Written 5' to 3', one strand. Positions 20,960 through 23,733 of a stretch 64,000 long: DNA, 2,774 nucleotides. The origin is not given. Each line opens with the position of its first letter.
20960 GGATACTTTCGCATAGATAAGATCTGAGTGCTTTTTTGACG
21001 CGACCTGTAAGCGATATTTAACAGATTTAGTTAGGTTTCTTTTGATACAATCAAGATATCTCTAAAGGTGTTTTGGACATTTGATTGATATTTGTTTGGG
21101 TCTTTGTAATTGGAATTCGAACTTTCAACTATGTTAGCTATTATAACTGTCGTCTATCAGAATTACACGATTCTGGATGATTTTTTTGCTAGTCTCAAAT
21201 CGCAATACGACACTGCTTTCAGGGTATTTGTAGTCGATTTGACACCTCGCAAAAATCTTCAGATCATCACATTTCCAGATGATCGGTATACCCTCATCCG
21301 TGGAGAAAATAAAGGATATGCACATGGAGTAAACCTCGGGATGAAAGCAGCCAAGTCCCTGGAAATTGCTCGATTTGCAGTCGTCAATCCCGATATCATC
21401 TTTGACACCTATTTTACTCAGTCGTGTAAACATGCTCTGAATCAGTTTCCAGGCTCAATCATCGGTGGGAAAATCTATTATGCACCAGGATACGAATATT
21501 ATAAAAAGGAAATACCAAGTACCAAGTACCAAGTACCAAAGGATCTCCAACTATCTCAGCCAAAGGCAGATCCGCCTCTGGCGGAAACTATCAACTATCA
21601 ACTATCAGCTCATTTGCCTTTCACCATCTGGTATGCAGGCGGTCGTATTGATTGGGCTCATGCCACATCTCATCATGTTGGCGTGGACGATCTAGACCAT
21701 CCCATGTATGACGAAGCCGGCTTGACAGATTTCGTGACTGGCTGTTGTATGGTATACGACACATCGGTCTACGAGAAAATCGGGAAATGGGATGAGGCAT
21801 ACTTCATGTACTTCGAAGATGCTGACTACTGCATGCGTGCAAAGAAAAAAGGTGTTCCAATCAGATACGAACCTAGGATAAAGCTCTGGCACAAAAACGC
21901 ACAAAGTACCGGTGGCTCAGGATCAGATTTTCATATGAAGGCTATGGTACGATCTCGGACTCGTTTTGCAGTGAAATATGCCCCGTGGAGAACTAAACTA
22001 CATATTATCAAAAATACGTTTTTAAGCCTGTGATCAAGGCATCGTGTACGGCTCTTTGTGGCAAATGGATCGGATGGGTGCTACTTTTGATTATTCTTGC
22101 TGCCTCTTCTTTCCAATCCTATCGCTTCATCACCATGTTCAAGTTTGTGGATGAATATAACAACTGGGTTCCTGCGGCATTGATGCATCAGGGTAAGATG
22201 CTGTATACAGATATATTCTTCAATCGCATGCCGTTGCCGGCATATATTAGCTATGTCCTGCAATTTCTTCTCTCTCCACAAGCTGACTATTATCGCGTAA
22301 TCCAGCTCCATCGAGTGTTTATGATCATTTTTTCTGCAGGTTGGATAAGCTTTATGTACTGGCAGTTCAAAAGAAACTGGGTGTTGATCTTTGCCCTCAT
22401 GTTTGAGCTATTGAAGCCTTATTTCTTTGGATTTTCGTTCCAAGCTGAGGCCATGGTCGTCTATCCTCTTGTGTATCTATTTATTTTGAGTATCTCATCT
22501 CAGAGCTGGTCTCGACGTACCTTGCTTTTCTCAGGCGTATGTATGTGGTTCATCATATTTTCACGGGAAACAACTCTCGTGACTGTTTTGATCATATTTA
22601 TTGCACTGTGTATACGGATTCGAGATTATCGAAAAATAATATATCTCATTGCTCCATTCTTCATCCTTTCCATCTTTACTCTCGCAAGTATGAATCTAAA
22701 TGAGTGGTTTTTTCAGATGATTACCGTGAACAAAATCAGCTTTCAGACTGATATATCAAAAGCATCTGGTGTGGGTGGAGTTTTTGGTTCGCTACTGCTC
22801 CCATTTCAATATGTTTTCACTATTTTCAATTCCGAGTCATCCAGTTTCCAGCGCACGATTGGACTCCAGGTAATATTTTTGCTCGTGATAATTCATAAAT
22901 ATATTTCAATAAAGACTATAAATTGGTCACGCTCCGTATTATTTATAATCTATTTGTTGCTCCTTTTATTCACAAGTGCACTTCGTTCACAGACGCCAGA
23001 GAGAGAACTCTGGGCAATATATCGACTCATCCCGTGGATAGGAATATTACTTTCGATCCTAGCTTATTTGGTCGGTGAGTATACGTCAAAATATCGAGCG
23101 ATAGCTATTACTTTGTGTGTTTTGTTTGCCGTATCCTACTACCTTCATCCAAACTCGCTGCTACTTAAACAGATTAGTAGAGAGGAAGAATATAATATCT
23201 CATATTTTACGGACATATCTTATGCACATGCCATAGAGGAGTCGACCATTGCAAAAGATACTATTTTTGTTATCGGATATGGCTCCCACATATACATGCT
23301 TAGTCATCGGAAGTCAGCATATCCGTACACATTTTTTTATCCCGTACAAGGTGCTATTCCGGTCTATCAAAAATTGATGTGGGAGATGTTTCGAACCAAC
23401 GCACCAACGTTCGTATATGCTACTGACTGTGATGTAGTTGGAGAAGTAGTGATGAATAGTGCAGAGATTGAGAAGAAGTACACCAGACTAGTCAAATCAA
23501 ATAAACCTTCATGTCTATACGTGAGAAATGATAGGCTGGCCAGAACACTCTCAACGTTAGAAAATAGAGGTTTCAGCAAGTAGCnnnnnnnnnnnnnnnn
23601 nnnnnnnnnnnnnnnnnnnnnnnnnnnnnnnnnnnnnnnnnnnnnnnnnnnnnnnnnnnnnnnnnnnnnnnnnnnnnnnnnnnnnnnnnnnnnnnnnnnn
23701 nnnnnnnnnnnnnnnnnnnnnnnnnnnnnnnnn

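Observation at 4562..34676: A 30-kb glycan-assembly super-locus dominated by 13 GT-C-like polytopic membrane proteins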

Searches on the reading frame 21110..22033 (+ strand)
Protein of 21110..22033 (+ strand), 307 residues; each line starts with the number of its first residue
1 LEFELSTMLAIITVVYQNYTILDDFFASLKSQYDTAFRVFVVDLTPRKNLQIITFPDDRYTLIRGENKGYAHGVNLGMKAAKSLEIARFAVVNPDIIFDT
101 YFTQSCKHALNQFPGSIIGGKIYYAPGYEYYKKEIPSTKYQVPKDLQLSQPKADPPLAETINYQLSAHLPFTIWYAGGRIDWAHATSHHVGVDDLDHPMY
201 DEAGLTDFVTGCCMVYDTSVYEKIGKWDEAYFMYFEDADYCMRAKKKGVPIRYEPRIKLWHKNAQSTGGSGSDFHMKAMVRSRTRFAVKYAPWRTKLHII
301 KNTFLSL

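Call 4: search_protein_families(library=pfam, proteins=[window:21110-22033:+], max_evalue=0.01)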
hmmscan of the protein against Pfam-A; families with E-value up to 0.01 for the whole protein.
window:21110-22033:+ (307 aa): 3 families
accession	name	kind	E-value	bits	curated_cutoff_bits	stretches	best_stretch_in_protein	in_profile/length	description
PF13641.12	Glyco_tranf_2_3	-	6.5e-08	33.3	27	1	183-266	133-216/230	Glycosyltransferase like family 2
PF00535.33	Glycos_transf_2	-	5.2e-06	26.9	23.3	1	11-131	2-124/168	Glycosyl transferase family 2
PF13632.12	Glyco_trans_2_3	-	0.0017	18.7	27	1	196-290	59-143/198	Glycosyl transferase family group 2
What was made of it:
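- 21110..22033 (+): GT2, rhamnosyltransferase-like (likely start 21131). In related loci it is nearly always next to a 23585-, 27380- or 22030-type GT-C. Glyco_tranf_2_3 E 6.5e-8 (call 4).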

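Call 40: search_protein_families(library=ncbifam, proteins=[window:21110-22033:+], max_evalue=0.001)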
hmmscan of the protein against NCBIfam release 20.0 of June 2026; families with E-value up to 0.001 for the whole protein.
window:21110-22033:+ (307 aa): 4 families
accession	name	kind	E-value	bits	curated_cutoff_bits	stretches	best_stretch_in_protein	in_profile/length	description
TIGR01556.1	rhamnosyltran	subfamily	4.9e-10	39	200.55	1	207-282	146-221/281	rhamnosyltransferase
NF038299.1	EPS_HpsN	equivalog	4.2e-06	26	425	1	210-270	166-228/317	hormogonium polysaccharide biosynthesis glycosyltransferase HpsN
TIGR03965.1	mycofact_glyco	equivalog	7.8e-06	25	280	1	207-262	227-281/467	mycofactocin biosynthesis glycosyltransferase MftF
TIGR03937.1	PgaC_IcaA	equivalog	0.00021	20.4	422.3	0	208-260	199-249/407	poly-beta-1,6-N-acetyl-D-glucosamine synthase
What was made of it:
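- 21110..22033 (+): TIGR01556 E 5e-10 (call 40).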

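Call 66: search_solved_structures(query=window:21110-22033:+, max_evalue=0.1)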
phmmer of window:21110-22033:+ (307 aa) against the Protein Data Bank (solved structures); distinct sequences matched with E-value up to 0.1: 0.

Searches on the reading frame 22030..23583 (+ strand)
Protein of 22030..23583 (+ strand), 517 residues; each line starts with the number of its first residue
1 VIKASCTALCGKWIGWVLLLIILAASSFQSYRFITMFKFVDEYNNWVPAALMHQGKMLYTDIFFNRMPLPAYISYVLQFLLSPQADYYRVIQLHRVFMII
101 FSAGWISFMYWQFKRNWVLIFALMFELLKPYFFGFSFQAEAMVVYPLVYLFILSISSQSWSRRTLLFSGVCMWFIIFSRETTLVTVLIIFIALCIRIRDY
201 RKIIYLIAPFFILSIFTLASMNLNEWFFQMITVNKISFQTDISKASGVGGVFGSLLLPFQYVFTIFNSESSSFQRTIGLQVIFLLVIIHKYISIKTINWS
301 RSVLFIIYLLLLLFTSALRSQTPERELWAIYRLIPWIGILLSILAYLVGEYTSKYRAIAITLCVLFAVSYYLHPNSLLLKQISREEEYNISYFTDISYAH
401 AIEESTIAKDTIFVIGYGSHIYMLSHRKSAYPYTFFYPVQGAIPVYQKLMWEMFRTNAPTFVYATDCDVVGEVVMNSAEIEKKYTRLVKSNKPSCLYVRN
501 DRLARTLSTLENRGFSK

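Call 4: search_protein_families(library=pfam, proteins=[window:22030-23583:+], max_evalue=0.01)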
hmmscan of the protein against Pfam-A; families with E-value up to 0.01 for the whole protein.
window:22030-23583:+ (517 aa): 0 families

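Call 8: search_protein_families(library=ncbifam, proteins=[window:22030-23583:+], max_evalue=1)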
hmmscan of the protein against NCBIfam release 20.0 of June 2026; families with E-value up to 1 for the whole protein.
window:22030-23583:+ (517 aa): 0 families

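Call 9: search_protein_families(library=pfam, proteins=[window:22030-23583:+], max_evalue=10)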
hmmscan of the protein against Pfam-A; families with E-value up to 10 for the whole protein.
window:22030-23583:+ (517 aa): 1 family
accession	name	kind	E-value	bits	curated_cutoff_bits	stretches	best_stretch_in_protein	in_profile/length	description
PF20315.3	DUF6611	-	0.014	15.9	27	1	322-368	42-90/168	Family of unknown function (DUF6611)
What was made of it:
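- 22030..23583 (+): 517-aa polytopic protein, a probable divergent GT-C with no Pfam family. No Pfam or NCBIfam hit (calls 4, 8, 9).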
